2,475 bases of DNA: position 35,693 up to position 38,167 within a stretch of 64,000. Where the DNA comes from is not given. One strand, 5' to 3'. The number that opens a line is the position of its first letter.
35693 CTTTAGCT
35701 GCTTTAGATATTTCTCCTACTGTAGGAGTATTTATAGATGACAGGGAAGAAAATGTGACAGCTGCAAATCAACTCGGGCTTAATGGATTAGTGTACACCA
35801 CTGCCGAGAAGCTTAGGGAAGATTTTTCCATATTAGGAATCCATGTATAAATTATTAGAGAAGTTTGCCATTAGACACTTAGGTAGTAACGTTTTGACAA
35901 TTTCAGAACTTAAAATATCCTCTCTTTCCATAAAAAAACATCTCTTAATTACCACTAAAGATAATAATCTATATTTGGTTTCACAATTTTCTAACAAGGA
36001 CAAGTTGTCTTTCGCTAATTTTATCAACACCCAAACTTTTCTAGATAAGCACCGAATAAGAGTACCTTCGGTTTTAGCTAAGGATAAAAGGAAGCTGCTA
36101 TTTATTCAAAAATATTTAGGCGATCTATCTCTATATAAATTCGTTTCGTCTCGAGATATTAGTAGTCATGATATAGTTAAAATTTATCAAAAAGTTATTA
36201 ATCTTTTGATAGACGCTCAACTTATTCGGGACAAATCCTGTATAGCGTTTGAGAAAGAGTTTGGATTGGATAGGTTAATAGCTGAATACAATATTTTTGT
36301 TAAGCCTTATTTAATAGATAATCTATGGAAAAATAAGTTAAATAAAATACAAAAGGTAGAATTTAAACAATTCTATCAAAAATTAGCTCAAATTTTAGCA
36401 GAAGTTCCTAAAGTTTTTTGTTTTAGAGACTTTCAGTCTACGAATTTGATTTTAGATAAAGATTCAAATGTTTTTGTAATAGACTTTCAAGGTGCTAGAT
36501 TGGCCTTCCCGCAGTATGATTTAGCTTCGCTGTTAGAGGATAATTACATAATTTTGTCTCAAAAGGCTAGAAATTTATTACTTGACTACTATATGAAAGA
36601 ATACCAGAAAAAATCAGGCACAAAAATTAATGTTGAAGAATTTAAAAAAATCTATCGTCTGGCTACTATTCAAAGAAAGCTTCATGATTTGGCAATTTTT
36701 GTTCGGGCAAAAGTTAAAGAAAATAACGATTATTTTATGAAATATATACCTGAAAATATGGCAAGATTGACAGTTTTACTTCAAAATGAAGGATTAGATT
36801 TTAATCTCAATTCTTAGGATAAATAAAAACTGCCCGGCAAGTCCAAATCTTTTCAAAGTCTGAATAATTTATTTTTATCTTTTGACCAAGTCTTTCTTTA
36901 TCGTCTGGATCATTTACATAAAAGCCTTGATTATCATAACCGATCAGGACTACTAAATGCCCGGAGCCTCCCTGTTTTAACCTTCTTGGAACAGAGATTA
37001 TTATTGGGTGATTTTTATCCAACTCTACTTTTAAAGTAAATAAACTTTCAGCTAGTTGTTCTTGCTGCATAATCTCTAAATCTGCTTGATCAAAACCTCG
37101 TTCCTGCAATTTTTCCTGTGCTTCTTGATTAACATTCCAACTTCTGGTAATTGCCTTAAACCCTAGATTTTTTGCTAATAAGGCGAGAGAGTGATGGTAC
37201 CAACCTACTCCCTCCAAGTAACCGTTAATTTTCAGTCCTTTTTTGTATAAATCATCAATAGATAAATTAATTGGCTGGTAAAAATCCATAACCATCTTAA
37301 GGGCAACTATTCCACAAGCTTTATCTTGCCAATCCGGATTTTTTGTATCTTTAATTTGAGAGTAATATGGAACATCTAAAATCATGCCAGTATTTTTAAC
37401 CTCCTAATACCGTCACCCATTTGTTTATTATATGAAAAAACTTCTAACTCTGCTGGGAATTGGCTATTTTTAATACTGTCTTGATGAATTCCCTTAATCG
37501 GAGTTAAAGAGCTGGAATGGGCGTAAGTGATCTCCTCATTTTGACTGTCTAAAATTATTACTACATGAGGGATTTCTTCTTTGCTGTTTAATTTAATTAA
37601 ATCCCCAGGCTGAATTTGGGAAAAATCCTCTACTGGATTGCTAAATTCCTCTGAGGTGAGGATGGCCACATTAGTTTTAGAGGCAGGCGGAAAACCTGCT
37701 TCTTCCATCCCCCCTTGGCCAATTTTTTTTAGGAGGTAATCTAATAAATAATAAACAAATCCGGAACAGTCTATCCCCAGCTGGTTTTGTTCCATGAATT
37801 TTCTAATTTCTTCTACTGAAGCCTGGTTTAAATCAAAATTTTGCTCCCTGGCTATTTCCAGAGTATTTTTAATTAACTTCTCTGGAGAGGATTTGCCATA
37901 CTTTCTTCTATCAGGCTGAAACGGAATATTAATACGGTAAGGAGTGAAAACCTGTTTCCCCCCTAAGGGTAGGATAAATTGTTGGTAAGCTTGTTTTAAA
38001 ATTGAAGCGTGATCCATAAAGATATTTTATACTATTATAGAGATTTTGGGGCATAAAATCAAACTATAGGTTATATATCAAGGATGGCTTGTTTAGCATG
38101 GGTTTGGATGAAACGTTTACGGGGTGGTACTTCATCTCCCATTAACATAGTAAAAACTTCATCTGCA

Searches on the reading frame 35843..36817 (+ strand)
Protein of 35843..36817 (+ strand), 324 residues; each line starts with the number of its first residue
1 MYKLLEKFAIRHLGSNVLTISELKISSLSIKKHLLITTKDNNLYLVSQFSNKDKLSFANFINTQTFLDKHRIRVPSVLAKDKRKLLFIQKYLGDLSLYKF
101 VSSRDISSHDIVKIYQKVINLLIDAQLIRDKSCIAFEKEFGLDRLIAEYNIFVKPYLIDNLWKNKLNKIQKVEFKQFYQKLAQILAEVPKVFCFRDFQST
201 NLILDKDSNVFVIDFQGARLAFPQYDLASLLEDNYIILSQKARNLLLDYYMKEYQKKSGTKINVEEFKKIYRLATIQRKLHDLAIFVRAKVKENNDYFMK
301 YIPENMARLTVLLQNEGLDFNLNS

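Call 7: search_protein_families(library=pfam, proteins=[window:35843-36817:+], max_evalue=1)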
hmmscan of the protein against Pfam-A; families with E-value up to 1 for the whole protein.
window:35843-36817:+ (324 aa): 3 families
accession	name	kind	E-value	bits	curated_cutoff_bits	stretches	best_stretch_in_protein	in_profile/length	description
PF01636.29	APH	-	1e-14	55.3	23.2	1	43-250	22-229/239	Phosphotransferase enzyme family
PF08822.17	DUF1804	-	0.14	12.5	29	1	244-303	98-155/164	Protein of unknown function (DUF1804)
PF14769.11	CLAMP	-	0.45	11.4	22.7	0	256-300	33-78/99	Flagellar C1a complex subunit C1a-32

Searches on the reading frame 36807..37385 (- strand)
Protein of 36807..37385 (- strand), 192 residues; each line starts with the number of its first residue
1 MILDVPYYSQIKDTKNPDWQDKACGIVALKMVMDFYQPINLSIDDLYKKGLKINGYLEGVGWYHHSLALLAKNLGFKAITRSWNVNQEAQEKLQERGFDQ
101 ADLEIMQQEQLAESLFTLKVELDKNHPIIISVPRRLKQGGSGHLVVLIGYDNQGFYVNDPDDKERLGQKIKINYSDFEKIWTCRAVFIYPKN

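Call 7: search_protein_families(library=pfam, proteins=[window:36807-37385:-], max_evalue=1)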
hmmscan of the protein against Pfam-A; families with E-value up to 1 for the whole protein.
window:36807-37385:- (192 aa): 8 families
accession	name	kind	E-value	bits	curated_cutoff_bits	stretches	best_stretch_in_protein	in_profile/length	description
PF13529.12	Peptidase_C39_2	-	3.4e-16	60.6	24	1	3-160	1-142/143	Peptidase_C39 like family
PF03412.21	Peptidase_C39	-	7.3e-09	36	22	2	123-191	73-131/133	Peptidase C39 family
PF12385.14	Peptidase_C70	-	0.0002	21.8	19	1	118-165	83-128/141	Papain-like cysteine protease AvrRpt2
PF11814.14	DUF3335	-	0.00097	19.1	25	1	90-167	94-172/206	Peptidase_C39 like family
PF01640.23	Peptidase_C10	-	0.002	18.8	26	1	81-156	106-180/194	Peptidase C10 family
PF09778.15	Guanylate_cyc_2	-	0.0038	17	28.1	1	127-183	145-202/212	Guanylylate cyclase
PF21646.3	ACTMAP-like_C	-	0.007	17.2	27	1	22-90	9-79/121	Actin maturation protease-like, C-terminal domain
PF14399.12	BtrH_N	-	0.033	14.9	29.7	0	138-160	110-134/134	Butirosin biosynthesis protein H, N-terminal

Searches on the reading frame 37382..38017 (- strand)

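Call 7: search_protein_families(library=pfam, proteins=[window:37382-38017:-], max_evalue=1)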
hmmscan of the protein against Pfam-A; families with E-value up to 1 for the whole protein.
window:37382-38017:- (211 aa): 6 families
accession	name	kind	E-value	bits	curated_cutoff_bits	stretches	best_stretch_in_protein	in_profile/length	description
PF00877.26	NLPC_P60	-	5.3e-06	26.8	23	1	78-159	10-75/105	NlpC/P60 family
PF02799.21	NMT_C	-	0.00022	21.4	27.9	1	41-102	125-187/198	Myristoyl-CoA:protein N-myristoyltransferase, C-terminal domain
PF06940.17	DUF1287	-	0.016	15.4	25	1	130-162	101-133/163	Domain of unknown function (DUF1287)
PF12671.13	Amidase_6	-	0.05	14.1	23.2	1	121-163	89-133/163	Putative amidase domain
PF01052.25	FliMN_C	-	0.17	12.3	23.8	1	128-149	20-43/73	Type III flagellar switch regulator (C-ring) FliN C-term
PF00122.25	E1-E2_ATPase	-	0.18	11.7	28.1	1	131-165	19-52/181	E1-E2 ATPase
